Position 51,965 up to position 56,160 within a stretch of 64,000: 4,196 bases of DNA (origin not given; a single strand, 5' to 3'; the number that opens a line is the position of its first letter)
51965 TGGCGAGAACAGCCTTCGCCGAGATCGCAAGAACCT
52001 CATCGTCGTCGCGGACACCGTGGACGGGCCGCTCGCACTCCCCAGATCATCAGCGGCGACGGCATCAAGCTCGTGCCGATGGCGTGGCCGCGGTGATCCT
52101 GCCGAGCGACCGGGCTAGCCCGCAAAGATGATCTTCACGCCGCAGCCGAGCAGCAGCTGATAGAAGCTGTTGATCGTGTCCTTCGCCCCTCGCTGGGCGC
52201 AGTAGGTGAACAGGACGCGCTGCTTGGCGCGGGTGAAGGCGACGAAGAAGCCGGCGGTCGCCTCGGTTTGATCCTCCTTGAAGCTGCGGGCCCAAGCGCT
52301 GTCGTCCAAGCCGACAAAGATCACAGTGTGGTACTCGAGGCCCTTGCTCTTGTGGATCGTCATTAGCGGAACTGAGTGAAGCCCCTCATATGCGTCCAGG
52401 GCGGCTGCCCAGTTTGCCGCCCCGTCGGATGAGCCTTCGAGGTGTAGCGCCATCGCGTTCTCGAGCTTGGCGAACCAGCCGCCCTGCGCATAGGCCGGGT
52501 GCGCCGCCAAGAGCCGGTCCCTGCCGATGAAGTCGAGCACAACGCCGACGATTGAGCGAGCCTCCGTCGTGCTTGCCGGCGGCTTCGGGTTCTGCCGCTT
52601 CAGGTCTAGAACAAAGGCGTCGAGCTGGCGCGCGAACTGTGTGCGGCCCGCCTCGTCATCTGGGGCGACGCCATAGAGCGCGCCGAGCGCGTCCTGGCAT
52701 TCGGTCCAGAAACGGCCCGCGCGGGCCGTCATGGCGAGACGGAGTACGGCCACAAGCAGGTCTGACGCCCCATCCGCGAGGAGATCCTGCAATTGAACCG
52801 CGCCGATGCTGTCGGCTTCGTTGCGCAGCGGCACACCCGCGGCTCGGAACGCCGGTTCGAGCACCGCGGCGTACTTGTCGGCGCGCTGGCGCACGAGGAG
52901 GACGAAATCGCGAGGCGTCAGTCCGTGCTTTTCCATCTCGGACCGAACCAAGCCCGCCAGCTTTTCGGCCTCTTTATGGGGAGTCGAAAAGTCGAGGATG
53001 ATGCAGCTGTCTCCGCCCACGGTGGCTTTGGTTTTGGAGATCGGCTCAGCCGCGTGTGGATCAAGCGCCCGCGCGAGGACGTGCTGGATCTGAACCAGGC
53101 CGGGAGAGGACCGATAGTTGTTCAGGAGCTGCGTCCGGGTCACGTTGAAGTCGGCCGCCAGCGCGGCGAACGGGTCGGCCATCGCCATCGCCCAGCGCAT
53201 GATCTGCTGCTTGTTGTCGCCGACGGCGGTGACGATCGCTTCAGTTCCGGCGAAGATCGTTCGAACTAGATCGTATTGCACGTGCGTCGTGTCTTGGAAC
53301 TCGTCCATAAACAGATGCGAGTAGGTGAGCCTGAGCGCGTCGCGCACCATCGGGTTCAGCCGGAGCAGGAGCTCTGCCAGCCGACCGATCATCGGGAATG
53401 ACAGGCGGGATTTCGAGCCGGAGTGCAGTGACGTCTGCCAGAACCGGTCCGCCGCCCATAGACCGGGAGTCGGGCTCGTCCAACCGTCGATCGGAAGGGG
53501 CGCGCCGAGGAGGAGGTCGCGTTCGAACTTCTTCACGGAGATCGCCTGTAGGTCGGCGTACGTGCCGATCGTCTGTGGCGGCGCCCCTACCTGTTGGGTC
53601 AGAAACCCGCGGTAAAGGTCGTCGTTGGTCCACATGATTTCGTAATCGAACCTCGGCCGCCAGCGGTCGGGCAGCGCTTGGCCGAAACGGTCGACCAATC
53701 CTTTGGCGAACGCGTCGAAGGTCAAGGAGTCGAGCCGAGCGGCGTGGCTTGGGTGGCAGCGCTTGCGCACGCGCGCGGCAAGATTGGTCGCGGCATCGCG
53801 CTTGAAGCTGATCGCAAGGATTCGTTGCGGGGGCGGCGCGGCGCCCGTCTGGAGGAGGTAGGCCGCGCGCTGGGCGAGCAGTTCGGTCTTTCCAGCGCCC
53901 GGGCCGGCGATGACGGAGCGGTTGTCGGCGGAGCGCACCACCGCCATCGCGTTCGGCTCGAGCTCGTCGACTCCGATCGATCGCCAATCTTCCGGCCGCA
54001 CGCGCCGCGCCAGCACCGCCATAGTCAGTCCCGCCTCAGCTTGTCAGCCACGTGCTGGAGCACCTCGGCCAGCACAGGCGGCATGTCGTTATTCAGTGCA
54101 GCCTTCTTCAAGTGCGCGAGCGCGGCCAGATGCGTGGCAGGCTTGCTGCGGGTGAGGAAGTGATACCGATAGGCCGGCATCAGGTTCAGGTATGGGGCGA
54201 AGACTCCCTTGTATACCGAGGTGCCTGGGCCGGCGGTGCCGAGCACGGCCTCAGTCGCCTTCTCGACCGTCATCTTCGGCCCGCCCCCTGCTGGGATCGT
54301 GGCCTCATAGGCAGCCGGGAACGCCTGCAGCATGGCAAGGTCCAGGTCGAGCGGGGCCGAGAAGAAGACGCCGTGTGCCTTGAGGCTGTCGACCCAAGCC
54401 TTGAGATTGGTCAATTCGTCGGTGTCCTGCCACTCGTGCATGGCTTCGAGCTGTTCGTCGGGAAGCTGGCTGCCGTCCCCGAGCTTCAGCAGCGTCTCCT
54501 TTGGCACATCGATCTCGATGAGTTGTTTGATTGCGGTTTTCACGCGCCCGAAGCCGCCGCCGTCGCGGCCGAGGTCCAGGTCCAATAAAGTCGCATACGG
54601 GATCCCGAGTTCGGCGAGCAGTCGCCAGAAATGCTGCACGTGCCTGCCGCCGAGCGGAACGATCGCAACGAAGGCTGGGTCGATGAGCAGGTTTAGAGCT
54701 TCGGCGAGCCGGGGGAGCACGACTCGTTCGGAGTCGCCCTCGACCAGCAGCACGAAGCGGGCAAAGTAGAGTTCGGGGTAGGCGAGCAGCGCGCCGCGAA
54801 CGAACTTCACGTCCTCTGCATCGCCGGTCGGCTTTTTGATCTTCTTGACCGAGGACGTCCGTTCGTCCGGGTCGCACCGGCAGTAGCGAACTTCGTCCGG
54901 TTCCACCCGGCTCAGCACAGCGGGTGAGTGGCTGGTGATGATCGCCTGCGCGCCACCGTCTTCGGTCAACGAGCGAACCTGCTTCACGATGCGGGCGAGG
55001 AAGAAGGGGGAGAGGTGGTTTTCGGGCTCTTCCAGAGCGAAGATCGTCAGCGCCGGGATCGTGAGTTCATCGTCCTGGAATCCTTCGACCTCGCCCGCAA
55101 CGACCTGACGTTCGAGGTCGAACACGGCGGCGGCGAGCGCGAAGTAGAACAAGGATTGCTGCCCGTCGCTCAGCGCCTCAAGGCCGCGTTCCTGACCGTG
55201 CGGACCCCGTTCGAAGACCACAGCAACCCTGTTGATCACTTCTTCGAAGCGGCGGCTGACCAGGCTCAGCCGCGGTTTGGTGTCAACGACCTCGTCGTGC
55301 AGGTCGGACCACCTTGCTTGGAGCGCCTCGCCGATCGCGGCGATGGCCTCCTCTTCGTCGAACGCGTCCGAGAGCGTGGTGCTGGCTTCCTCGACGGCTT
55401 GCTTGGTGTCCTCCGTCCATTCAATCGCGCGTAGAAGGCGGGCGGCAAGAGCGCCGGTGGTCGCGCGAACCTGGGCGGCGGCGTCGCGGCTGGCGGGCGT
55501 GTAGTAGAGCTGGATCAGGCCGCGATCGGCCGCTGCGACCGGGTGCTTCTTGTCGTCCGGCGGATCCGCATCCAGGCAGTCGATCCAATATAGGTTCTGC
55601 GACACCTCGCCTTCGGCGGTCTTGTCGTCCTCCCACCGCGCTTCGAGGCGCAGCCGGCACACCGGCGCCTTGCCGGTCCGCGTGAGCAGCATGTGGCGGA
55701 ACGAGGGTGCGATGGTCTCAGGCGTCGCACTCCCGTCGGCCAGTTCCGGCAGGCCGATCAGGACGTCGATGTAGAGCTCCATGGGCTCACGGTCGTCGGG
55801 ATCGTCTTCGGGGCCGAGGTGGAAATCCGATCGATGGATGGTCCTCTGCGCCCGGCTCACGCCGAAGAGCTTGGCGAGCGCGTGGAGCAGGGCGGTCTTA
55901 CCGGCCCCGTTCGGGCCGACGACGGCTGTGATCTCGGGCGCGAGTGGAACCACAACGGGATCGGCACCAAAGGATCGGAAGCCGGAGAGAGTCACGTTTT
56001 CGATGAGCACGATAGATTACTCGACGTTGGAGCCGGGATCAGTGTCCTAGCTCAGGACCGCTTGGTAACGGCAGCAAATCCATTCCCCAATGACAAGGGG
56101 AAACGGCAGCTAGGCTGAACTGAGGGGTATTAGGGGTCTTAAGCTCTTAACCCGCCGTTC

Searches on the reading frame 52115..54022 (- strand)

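Call 58: search_protein_families(library=pfam, proteins=[window:52115-54022:-], max_evalue=0.00001)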
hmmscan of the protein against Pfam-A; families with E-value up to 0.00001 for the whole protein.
window:52115-54022:- (635 aa): 4 families
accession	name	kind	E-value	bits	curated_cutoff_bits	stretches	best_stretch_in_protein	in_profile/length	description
PF00580.27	UvrD-helicase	-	5.2e-32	112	23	1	27-292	8-270/271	UvrD/REP helicase N-terminal domain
PF13361.12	UvrD_C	-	7.1e-19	68.9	25.6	1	549-609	285-349/350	UvrD-like helicase C-terminal domain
PF13245.12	AAA_19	-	6.7e-14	52.7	25.1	1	29-275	8-131/134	AAA domain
PF13538.12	UvrD_C_2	-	5.1e-06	26.7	27.4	0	554-604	5-50/52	UvrD-like helicase C-terminal domain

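Call 94: search_protein_families(library=padloc, proteins=[window:52115-54022:-], max_evalue=0.00001)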
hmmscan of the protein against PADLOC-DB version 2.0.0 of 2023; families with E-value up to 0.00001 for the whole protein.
window:52115-54022:- (635 aa): 48 families (the best 25 are shown)
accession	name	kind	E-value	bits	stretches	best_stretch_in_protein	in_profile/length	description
PDLC00103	GajB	-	5.7e-215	713.8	1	7-630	3-607/612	UrvD helicase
PDLC00134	GajB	-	5e-140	465.4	1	7-453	3-425/431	UrvD helicase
PDLC00144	GajB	-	1.6e-100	335.3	2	207-620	134-533/559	UrvD helicase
PDLC00116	GajB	-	1.4e-99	332.3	2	201-613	127-524/557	UrvD helicase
PDLC03802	RTasHel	-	4.4e-52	175.8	3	207-381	166-325/675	DRT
PDLC00114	GajB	-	4e-44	149.2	3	206-381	188-362/635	UrvD helicase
PDLC00117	GajB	-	6.3e-43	145.2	1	23-609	18-576/604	UrvD helicase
PDLC00132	GajB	-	1.2e-33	114.7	3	219-359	200-333/625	UrvD helicase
PDLC00107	GajB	-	4.9e-33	112.6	2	207-389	189-364/587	UrvD helicase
PDLC00127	GajB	-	4e-30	102.9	2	206-372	174-339/594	UrvD helicase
PDLC00123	GajB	-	2.3e-29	100.4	2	207-318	150-260/540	UrvD helicase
PDLC00130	GajB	-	2e-28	97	2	26-318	9-291/589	UrvD helicase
PDLC00104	GajB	-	2.2e-28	97.4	3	204-306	136-237/574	UrvD helicase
PDLC00122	GajB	-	5.7e-26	89.5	2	215-317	144-247/502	UrvD helicase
PDLC00121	GajB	-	6.7e-26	88.9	2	206-402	176-363/565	UrvD helicase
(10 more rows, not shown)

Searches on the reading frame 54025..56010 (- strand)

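Call 58: search_protein_families(library=pfam, proteins=[window:54025-56010:-], max_evalue=0.00001)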
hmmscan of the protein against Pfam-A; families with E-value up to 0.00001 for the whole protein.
window:54025-56010:- (661 aa): 6 families
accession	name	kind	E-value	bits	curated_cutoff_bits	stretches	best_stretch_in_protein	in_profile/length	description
PF13304.12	AAA_21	-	7.9e-22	79.1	27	1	247-367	220-304/304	AAA domain, putative AbiEii toxin, Type IV TA system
PF13175.12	AAA_15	-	1.5e-18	68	32.1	2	204-365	238-373/374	AAA ATPase domain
PF20469.4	OLD-like_TOPRIM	-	6.2e-17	62.3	23.2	1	416-479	2-67/67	Overcoming lysogenization defect protein-like, TOPRIM domain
PF02463.25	SMC_N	-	5e-12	46.2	40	1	3-54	2-53/220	RecF/RecN/SMC N terminal domain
PF13476.12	AAA_23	-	9.1e-08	33.4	27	1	6-47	2-41/201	AAA domain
PF11398.14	DUF2813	-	2.5e-07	30.8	21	0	1-77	1-74/372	Protein of unknown function (DUF2813)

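Call 94: search_protein_families(library=padloc, proteins=[window:54025-56010:-], max_evalue=0.00001)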
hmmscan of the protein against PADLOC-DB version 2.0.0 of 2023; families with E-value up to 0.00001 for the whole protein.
window:54025-56010:- (661 aa): 93 families (the best 25 are shown)
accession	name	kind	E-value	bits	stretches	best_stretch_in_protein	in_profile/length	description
PDLC00090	GajA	-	1.9e-246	817.9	1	1-659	1-655/659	AAA ATPase domain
PDLC00097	GajA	-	1.3e-153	510.9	1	1-658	1-635/640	AAA ATPase domain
PDLC00061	GajA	-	4.5e-141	469.5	1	3-659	3-647/652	AAA ATPase domain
PDLC00074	GajA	-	2.3e-126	420.3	2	213-584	4-377/480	AAA ATPase domain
PDLC00089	GajA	-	1.7e-118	393.6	1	350-660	3-308/311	AAA ATPase domain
PDLC00070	GajA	-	6.7e-46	155.1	1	1-550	1-504/596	AAA ATPase domain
PDLC00096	GajA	-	1.4e-37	127.7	2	157-481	134-457/630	AAA ATPase domain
PDLC00091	GajA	-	1.3e-34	118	1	1-465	1-446/627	AAA ATPase domain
PDLC00067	GajA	-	5.8e-30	102.3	1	2-479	4-460/604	AAA ATPase domain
PDLC00094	GajA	-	9.2e-30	101.6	1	1-480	1-455/569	AAA ATPase domain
PDLC00071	GajA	-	2.8e-28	97.1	1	167-481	143-438/588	AAA ATPase domain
PDLC00099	GajA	-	8.1e-28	95.7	1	1-479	1-460/626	AAA ATPase domain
PDLC00064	GajA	-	3.4e-27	93.5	1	175-563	2-367/464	AAA ATPase domain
PDLC00080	GajA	-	2.4e-26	90.6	1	1-466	1-434/622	AAA ATPase domain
PDLC00065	GajA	-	2.9e-26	90.4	1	321-486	334-512/670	AAA ATPase domain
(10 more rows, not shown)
